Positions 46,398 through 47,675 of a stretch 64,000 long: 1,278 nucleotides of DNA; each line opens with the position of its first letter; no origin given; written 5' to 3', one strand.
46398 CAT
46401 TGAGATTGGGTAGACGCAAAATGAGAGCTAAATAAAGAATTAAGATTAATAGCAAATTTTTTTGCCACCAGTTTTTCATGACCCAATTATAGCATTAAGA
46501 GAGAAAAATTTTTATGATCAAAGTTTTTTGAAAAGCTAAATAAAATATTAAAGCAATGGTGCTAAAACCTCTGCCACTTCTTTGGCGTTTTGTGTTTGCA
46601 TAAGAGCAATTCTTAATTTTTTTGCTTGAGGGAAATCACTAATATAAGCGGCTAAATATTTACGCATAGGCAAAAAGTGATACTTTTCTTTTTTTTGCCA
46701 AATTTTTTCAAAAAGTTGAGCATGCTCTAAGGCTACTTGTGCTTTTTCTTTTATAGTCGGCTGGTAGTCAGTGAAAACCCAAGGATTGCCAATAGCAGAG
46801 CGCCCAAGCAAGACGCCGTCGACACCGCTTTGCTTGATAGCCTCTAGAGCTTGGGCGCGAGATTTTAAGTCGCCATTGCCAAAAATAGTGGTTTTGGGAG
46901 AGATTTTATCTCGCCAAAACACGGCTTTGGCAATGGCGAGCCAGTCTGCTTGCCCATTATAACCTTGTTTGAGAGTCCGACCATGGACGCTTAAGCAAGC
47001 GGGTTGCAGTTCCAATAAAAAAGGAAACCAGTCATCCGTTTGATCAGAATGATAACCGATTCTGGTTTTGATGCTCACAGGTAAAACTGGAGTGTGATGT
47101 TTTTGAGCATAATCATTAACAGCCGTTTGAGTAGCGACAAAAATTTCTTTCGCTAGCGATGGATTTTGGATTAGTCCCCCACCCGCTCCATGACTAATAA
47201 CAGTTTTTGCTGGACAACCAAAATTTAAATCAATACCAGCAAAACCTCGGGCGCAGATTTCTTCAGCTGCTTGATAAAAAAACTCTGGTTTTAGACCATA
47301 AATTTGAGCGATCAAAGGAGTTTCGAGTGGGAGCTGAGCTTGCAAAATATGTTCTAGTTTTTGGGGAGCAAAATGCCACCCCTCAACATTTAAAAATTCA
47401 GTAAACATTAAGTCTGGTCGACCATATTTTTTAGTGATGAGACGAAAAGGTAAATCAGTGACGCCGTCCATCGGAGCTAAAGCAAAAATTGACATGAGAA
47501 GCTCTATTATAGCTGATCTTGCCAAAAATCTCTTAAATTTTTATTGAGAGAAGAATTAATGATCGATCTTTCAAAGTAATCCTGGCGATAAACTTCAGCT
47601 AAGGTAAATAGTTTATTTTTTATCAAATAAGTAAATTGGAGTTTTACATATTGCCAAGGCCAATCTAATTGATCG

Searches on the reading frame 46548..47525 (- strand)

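Call 4: search_protein_families(library=pfam, proteins=[window:46548-47525:-])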
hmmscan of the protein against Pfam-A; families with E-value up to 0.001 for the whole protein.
window:46548-47525:- (325 aa): 1 family
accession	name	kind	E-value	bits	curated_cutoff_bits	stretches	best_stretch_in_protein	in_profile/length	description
PF01207.24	Dus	-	2.6e-55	188.2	20.4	1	16-320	2-301/311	Dihydrouridine synthase (Dus)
